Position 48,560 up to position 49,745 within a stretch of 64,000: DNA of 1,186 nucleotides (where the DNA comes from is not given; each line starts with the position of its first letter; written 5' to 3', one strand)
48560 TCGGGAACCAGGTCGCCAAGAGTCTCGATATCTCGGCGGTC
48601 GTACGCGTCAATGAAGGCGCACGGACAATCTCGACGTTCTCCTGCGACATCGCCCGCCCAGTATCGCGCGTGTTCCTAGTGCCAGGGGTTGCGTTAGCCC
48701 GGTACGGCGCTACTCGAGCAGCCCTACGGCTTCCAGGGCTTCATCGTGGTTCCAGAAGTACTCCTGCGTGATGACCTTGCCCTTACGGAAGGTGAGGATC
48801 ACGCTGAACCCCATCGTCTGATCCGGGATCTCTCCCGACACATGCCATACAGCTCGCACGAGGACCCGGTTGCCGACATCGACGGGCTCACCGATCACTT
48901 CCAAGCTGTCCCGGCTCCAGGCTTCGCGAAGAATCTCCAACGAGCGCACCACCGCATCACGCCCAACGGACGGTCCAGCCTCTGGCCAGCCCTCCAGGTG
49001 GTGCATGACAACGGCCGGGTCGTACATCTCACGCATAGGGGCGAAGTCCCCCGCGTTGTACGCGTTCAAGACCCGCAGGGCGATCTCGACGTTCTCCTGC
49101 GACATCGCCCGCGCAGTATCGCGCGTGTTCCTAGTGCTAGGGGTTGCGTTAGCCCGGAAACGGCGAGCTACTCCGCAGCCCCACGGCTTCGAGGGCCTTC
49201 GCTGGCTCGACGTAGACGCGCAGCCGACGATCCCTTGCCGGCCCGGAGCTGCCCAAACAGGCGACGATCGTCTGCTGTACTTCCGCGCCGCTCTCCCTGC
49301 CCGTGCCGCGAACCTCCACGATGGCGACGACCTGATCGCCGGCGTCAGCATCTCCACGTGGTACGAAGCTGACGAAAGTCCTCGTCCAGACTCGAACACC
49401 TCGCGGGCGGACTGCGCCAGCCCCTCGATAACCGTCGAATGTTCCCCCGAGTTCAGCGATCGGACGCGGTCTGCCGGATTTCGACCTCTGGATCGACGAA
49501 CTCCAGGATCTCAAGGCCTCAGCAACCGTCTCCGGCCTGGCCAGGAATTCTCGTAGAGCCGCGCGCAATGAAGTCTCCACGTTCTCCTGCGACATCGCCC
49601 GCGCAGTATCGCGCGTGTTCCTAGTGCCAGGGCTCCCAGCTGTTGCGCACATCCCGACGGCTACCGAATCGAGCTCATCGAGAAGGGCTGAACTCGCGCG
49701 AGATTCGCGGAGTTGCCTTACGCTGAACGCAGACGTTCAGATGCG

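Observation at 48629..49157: Near-identical 74-nt junction module contrasts with heavily decayed gene bodies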

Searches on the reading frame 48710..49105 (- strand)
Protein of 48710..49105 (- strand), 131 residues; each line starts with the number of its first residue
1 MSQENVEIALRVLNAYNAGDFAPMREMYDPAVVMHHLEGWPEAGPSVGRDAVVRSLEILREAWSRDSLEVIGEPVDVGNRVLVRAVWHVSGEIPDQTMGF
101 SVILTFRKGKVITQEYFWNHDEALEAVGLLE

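Call 10: find_encoding_contigs(protein=window:48710-49105:-, flank=10000, max_places=10)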
Protein window:48710-49105:- (131 aa): 1 contig read that carries it; 1 place shown.
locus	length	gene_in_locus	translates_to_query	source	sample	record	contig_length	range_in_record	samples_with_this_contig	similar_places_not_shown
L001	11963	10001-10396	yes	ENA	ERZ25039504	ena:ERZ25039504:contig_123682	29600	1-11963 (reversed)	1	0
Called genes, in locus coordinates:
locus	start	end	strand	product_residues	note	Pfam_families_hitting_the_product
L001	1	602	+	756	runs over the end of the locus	PF00270:DEAD, PF00271:Helicase_C, PF22982:WHD_HRQ1 (weak), PF09369:MZB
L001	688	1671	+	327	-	PF13860:FlgD_ig, PF01551:Peptidase_M23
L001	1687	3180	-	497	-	PF11832:DUF3352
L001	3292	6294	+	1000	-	PF00246:Peptidase_M14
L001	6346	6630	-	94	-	-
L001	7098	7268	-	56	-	-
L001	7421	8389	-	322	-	PF00932:LTD (weak)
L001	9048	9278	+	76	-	-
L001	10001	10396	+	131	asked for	PF12680:SnoaL_2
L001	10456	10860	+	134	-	PF12680:SnoaL_2, PF14534:DUF4440 (weak)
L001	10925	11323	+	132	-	PF07366:SnoaL (weak), PF12680:SnoaL_2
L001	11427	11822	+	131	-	PF07366:SnoaL (weak), PF12680:SnoaL_2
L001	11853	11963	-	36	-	?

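Call 37: search_protein_families(library=pfam, proteins=[window:48710-49105:-, L001:10456-10860:+, L001:10925-11323:+, L001:11427-11822:+], max_evalue=0.01)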
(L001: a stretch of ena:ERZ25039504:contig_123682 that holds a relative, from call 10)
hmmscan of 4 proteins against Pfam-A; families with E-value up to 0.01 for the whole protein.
window:48710-49105:- (131 aa): 2 families
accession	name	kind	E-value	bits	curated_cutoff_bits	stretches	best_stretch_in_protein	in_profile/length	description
PF12680.13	SnoaL_2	-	5.3e-09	37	27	1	11-111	3-99/102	SnoaL-like domain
PF07366.18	SnoaL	-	0.00089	19.5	28.4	1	9-93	4-85/126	SnoaL-like polyketide cyclase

L001:10456-10860:+ (134 aa): 2 families
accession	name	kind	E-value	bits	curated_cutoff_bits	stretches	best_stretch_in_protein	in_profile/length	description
PF12680.13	SnoaL_2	-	4.2e-13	50.2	27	1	10-112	2-97/102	SnoaL-like domain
PF14534.12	DUF4440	-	5.5e-07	30.4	25.2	1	7-107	3-96/107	Domain of unknown function (DUF4440)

L001:10925-11323:+ (132 aa): 3 families
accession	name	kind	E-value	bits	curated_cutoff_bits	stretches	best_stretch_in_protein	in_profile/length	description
PF12680.13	SnoaL_2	-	2.8e-16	60.4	27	1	10-114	2-102/102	SnoaL-like domain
PF07366.18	SnoaL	-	2.9e-07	30.8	28.4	1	9-113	3-112/126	SnoaL-like polyketide cyclase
PF14534.12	DUF4440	-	0.00057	20.8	25.2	1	7-101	3-93/107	Domain of unknown function (DUF4440)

L001:11427-11822:+ (131 aa): 3 families
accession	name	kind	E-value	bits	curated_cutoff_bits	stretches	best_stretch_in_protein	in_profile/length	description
PF12680.13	SnoaL_2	-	1.1e-15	58.5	27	1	9-108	1-96/102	SnoaL-like domain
PF07366.18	SnoaL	-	3.9e-07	30.4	28.4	1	9-91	3-82/126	SnoaL-like polyketide cyclase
PF14534.12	DUF4440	-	2.9e-05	24.9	25.2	1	13-109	9-101/107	Domain of unknown function (DUF4440)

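Call 38: search_protein_families(library=ncbifam, proteins=[window:48710-49105:-, L001:10456-10860:+, L001:10925-11323:+, L001:11427-11822:+], max_evalue=0.01)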
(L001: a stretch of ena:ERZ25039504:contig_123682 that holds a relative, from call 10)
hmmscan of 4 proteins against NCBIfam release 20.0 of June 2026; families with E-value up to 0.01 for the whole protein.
window:48710-49105:- (131 aa): 0 families

L001:10456-10860:+ (134 aa): 0 families

L001:10925-11323:+ (132 aa): 1 family
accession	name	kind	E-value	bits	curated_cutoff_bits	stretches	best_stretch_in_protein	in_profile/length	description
TIGR02096.1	TIGR02096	subfamily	0.00039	20.7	97.1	1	8-93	3-87/129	ketosteroid isomerase-related protein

L001:11427-11822:+ (131 aa): 1 family
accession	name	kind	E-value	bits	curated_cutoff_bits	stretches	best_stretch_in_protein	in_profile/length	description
NF006089.0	PRK08241.1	subfamily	0.0048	16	240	1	3-90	217-301/343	RNA polymerase subunit sigma-70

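Call 39: search_solved_structures(query=window:48710-49105:-, max_evalue=0.01)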
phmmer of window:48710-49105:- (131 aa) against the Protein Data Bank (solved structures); distinct sequences matched with E-value up to 0.01: 0.

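Call 49: find_homologous_proteins(query=window:48710-49105:-, max_evalue=0.00001)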
Query window:48710-49105:- (131 aa): 51 proteins with E <= 0.00001 among 110 candidates.
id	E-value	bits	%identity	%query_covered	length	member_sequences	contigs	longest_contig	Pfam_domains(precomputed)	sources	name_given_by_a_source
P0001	8.9e-82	289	100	100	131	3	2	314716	PF12680.14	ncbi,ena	-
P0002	7.6e-70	251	86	100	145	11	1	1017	PF12680.14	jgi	jgi:ketosteroid isomerase-like protein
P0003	2.6e-69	249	87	100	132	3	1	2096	PF12680.14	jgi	jgi:ketosteroid isomerase-like protein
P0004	2.6e-69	249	87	100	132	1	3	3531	PF12680.14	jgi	jgi:ketosteroid isomerase-like protein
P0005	9.4e-69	247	86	100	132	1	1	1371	PF12680.14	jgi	jgi:ketosteroid isomerase-like protein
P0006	3.6e-63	229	82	98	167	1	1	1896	PF12680.14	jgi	jgi:ketosteroid isomerase-like protein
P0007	1.3e-59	218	74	100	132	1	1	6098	PF12680.14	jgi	jgi:hypothetical protein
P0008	1.3e-47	179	63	100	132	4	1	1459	PF07366.19,PF12680.14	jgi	jgi:ketosteroid isomerase-like protein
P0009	1.6e-46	175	62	100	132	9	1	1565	PF07366.19,PF12680.14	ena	-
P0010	3.8e-46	174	63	99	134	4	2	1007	PF07366.19,PF12680.14,PF14534.13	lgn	-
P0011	6.5e-46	173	64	100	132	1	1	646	PF07366.19,PF12680.14,PF14534.13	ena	-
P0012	3.3e-45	171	63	97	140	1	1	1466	PF07366.19,PF12680.14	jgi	jgi:ketosteroid isomerase-like protein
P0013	4.3e-45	171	61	100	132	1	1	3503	PF07366.19,PF12680.14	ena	-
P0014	5.1e-45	170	61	100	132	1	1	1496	PF07366.19,PF12680.14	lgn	-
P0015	1.0e-44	169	60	98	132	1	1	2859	PF07366.19,PF12680.14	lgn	-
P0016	1.2e-44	169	61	98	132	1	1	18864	PF07366.19,PF12680.14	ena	-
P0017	1.4e-44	169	60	98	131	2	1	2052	PF07366.19,PF12680.14,PF14534.13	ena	-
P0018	3.3e-44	168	59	100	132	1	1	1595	PF07366.19,PF12680.14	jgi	-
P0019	4.0e-44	167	61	100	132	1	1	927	PF07366.19,PF12680.14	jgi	jgi:ketosteroid isomerase-like protein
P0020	1.2e-43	166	59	100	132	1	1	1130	PF07366.19,PF12680.14,PF14534.13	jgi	jgi:ketosteroid isomerase-like protein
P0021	3.8e-43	164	57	98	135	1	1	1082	PF07366.19,PF12680.14,PF14534.13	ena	-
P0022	4.7e-43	164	60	100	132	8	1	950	PF07366.19,PF12680.14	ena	-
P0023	1.1e-42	163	58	100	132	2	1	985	PF07366.19,PF12680.14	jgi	jgi:uncharacterized protein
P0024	1.3e-42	163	61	98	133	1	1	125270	PF07366.19,PF12680.14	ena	-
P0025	1.3e-42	163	60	100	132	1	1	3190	PF07366.19,PF12680.14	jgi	jgi:ketosteroid isomerase-like protein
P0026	1.4e-42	162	60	98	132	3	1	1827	PF07366.19,PF12680.14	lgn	-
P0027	4.9e-42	161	58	100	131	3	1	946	PF07366.19,PF12680.14,PF14534.13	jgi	jgi:ketosteroid isomerase-like protein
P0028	1.1e-41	160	62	95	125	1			PF07366.19,PF12680.14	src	-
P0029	1.7e-41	159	56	100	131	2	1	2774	PF07366.19,PF12680.14,PF14534.13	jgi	jgi:ketosteroid isomerase-like protein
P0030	1.1e-40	156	60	100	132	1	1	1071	PF07366.19,PF12680.14,PF14534.13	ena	-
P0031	2.4e-39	152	57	98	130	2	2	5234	PF07366.19,PF12680.14,PF14534.13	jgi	jgi:ketosteroid isomerase-like protein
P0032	3.1e-38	148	57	100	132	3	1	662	PF07366.19,PF12680.14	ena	-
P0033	6.4e-38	147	53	98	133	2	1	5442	PF12680.14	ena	-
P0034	1.2e-37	147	58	98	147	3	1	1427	PF07366.19,PF12680.14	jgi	jgi:ketosteroid isomerase-like protein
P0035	5.9e-36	141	55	100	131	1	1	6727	PF07366.19,PF12680.14,PF14534.13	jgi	jgi:uncharacterized protein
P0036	1.0e-35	140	52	100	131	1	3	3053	PF07366.19,PF12680.14,PF14534.13,PF13577.13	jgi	jgi:ketosteroid isomerase-like protein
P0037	9.8e-35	137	50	100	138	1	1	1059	PF07366.19,PF12680.14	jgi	jgi:ketosteroid isomerase-like protein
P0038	6.1e-33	131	50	100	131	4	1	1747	PF07366.19,PF12680.14,PF14534.13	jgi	jgi:ketosteroid isomerase-like protein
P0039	3.7e-32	129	50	100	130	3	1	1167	PF07366.19,PF12680.14,PF14534.13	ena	-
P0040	1.2e-31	127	46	99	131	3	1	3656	PF07366.19,PF12680.14,PF14534.13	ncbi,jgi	jgi:ketosteroid isomerase-like protein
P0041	2.2e-30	123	47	100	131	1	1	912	PF07366.19,PF12680.14,PF14534.13,PF02136.27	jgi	jgi:ketosteroid isomerase-like protein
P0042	4.0e-30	122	53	100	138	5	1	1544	PF07366.19,PF12680.14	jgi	jgi:ketosteroid isomerase-like protein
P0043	2.6e-29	120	50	100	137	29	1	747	PF07366.19,PF12680.14,PF14534.13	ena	-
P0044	3.9e-29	119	48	100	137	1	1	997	PF07366.19,PF12680.14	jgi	jgi:ketosteroid isomerase-like protein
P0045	1.3e-28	117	44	100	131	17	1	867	PF07366.19,PF12680.14,PF14534.13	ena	-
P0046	1.6e-22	98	43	95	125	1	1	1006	PF07366.19,PF12680.14,PF14534.13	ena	-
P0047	3.4e-14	71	40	100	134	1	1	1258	PF07366.19,PF12680.14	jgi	-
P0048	5.1e-14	70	38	100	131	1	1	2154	PF12680.14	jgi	jgi:ketosteroid isomerase-like protein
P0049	3.8e-13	67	38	100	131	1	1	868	PF12680.14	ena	-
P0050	3.1e-11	61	49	55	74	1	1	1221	PF12680.14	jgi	jgi:ketosteroid isomerase-like protein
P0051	9.0e-9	53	59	41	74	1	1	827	PF12680.14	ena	-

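Call 50: list_cluster_members(proteins=[window:48710-49105:-])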
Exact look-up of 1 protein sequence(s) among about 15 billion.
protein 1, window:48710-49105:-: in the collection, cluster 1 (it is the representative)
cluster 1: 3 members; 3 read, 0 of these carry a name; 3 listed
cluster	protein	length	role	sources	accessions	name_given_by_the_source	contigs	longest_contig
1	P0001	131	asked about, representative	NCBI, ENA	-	-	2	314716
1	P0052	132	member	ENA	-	-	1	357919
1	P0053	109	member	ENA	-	-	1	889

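Call 51: find_encoding_contigs(protein=P0052, flank=10000, max_places=5)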
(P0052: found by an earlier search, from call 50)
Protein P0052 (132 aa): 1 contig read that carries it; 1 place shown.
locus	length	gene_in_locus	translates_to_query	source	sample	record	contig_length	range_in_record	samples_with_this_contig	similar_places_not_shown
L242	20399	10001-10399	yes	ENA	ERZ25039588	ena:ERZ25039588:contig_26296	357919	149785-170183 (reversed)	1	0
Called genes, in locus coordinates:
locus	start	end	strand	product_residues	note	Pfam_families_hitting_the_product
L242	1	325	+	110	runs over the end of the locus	-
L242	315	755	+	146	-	PF00903:Glyoxalase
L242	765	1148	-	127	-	-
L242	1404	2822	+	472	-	PF00224:PK, PF02887:PK_C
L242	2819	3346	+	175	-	-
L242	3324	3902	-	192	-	PF00155:Aminotran_1_2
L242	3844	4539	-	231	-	PF00155:Aminotran_1_2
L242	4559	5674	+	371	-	-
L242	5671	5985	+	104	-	-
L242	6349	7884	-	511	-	PF09084:NMT1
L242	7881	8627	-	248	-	-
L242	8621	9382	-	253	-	PF13191:AAA_16 (weak), PF00005:ABC_tran, PF13304:AAA_21 (faint)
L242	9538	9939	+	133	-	PF07366:SnoaL (weak), PF12680:SnoaL_2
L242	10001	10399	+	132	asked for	PF12680:SnoaL_2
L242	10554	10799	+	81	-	-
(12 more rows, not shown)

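Call 52: find_encoding_contigs(protein=P0007, flank=10000, max_places=5)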
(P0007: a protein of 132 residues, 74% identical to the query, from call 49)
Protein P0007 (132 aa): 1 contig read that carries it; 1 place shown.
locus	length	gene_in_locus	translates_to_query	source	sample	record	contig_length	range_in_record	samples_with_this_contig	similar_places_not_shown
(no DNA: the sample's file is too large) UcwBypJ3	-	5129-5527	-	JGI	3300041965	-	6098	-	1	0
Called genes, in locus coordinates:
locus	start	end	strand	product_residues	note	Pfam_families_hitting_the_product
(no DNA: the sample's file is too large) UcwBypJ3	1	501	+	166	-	?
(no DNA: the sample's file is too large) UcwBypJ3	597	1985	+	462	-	PF01565:FAD_binding_4, PF08031:BBE (weak)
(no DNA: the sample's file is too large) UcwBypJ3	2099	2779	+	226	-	-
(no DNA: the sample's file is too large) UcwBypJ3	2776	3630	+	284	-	PF00561:Abhydrolase_1, PF12146:Hydrolase_4, PF00975:Thioesterase (faint), PF12697:Abhydrolase_6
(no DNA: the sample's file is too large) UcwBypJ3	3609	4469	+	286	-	PF00561:Abhydrolase_1, PF12146:Hydrolase_4 (weak), PF12697:Abhydrolase_6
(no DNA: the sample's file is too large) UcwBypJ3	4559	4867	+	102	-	PF12680:SnoaL_2, PF07366:SnoaL (weak)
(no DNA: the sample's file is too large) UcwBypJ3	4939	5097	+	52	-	-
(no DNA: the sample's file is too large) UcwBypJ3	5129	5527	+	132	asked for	PF12680:SnoaL_2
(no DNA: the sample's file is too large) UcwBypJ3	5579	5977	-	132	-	PF07366:SnoaL (weak), PF12680:SnoaL_2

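Call 67: search_protein_families(library=padloc, proteins=[window:48710-49105:-, L001:10456-10860:+, L001:10925-11323:+, L001:11427-11822:+], max_evalue=0.01)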
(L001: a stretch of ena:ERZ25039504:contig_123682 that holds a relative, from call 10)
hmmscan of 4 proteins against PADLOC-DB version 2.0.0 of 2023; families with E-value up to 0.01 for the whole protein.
window:48710-49105:- (131 aa): 0 families

L001:10456-10860:+ (134 aa): 0 families

L001:10925-11323:+ (132 aa): 0 families

L001:11427-11822:+ (131 aa): 0 families

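Call 79: predict_structure(alignment_id=A1)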
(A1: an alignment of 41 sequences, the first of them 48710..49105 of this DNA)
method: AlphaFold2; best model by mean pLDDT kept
length: 131 residues; sequences in the alignment: 41
mean_pLDDT: 92.3   pTM: 0.86
mean pLDDT of the five models: 92.3, 91.6, 91.5, 91.1, 88.3
residues with pLDDT >= 90: 105; 70-90: 24; 50-70: 2; < 50: 0
segments of 3 or more residues with pLDDT < 50: none
pLDDT, mean of each block of 10 residues (from residue 1): 89 95 95 89 88 93 92 95 95 88 96 96 94 63
secondary structure, 60 per line:
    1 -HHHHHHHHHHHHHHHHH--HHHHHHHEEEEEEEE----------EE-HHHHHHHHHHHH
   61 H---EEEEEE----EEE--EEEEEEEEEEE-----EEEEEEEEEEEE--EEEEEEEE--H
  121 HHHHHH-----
elements in order: H2-18 H21-27 E28-35 H49-61 E65-70 E75-77 E80-90 E96-107 E110-117 H120-126

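Call 83: fold_search(model_id=the predicted structure, library=pdb)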
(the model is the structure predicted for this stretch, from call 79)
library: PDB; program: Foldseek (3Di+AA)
matches with E <= 10: 1152; with E <= 0.001: 561
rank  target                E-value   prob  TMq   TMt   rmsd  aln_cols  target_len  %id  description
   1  6wf4                  4.8e-09  1.00  0.78  0.79   5.6       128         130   21  Crystal Structure of TerC Co-crystallized with Polyporic Acid (released 2021-04-07)
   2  1tuh                  5.7e-09  1.00  0.82  0.82   3.0       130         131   18  Structure of Bal32a from a Soil-Derived Mobile Gene Cassette (released 2004-07-06)
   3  6d34_A                1.2e-08  1.00  0.78  0.78   5.6       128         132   21  Apo Crystal Structure of TerC, a Terfestatin Biosynthesis Enzyme (released 2018-06-13)
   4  3ebt                  1.5e-08  1.00  0.79  0.79   6.2       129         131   19  Crystal structure of a ntf2-like protein of unknown function (bpss0132) from burkholderia pseudomallei k96243 at 1.30 A  (released 2008-09-30)
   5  3i0y_B                2.3e-08  1.00  0.73  0.71   7.0       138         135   19  Crystal structure of a putative polyketide cyclase (xcc0381) from xanthomonas campestris pv. campestris at 1.50 A reso (released 2009-07-21)
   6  6d34_B                2.9e-08  1.00  0.78  0.78   5.6       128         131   21  Apo Crystal Structure of TerC, a Terfestatin Biosynthesis Enzyme (released 2018-06-13)
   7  7vwd_A                6.9e-08  1.00  0.68  0.62   7.5       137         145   19  Crystal Structure of the Y53F/N55A mutant of LEH (released 2023-01-18)
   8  3lyg                  6.9e-08  1.00  0.64  0.69   6.4       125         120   20  Crystal structure of NTF2-like protein of unknown function (YP_270605.1) from Colwellia psychrerythraea 34H at 1.61 A re (released 2010-04-14)
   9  5aif_A                7.3e-08  1.00  0.75  0.78   6.3       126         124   17  Discovery and characterization of thermophilic limonene-1,2-epoxide hydrolases from hot spring metagenomic libraries.  (released 2015-06-17)
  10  3i0y_A                7.8e-08  1.00  0.71  0.68   6.5       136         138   19  Crystal structure of a putative polyketide cyclase (xcc0381) from xanthomonas campestris pv. campestris at 1.50 A reso (released 2009-07-21)
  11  3t8n_A                8.3e-08  1.00  0.77  0.78   2.8       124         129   15  Crystal structure of ketosteroid isomerase Y16AD103A from Pseudomonas putida (released 2011-11-23)
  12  3i0y_D                8.3e-08  1.00  0.70  0.68   6.2       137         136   17  Crystal structure of a putative polyketide cyclase (xcc0381) from xanthomonas campestris pv. campestris at 1.50 A reso (released 2009-07-21)
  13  3t8u_B                9.9e-08  1.00  0.77  0.81   2.0       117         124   15  Crystal structure of ketosteroid isomerase Y14AY55FD99A from Pseudomonas testosteroni (released 2011-11-23)
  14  3mki_A                9.9e-08  1.00  0.75  0.79   2.3       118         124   16  Crystal Structure of Ketosteroid Isomerase D38ED99N from Pseudomonas Testosteroni (tKSI) (released 2011-11-23)
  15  3nuv_A                9.9e-08  1.00  0.74  0.78   2.4       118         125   16  Crystal structure of ketosteroid isomerase D38ND99N from Pseudomonas testosteroni (tKSI) with 4-Androstene-3,17-dione  (released 2011-11-23)
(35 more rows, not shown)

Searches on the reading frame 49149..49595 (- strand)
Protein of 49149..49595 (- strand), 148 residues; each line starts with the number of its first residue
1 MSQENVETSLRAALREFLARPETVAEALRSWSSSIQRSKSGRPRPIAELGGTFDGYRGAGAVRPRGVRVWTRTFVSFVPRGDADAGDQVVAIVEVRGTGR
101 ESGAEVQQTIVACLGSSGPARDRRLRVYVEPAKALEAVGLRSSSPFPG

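Call 23: find_encoding_contigs(protein=window:49149-49595:-, flank=10000, max_places=10)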
Protein window:49149-49595:- (148 aa): no gene with exactly this product is on record in the collection.

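Call 91: find_homologous_proteins(query=window:49149-49595:-, max_evalue=0.00001)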
Query window:49149-49595:- (148 aa): 52 proteins with E <= 0.00001 among 1029 candidates.
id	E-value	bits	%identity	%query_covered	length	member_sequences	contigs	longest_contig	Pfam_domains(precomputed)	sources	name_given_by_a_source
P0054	1.6e-15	75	45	95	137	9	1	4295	PF12680.14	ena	-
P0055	1.3e-14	72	42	95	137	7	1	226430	PF07366.19,PF12680.14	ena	-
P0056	1.1e-13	69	40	95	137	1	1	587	PF12680.14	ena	-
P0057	1.1e-13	69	42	95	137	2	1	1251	PF12680.14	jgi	-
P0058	1.5e-13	69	42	95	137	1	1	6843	PF07366.19,PF12680.14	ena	-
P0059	2.1e-13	68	43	95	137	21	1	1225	PF12680.14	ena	-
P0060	2.3e-13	68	42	95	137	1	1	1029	PF12680.14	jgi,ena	-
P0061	4.0e-13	67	42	95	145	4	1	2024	PF07366.19,PF12680.14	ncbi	-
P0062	6.0e-13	67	41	95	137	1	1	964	PF12680.14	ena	-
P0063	6.0e-13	67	43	95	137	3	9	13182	PF12680.14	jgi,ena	jgi:ketosteroid isomerase-like protein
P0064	8.3e-13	66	41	95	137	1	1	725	PF12680.14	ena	-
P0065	1.1e-12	66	40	95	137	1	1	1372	PF12680.14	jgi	-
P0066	1.2e-12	66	42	95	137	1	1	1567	PF12680.14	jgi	jgi:ketosteroid isomerase-like protein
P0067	1.2e-12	66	43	95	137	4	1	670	PF12680.14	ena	-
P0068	1.7e-12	65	42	95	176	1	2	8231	PF07366.19,PF12680.14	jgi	-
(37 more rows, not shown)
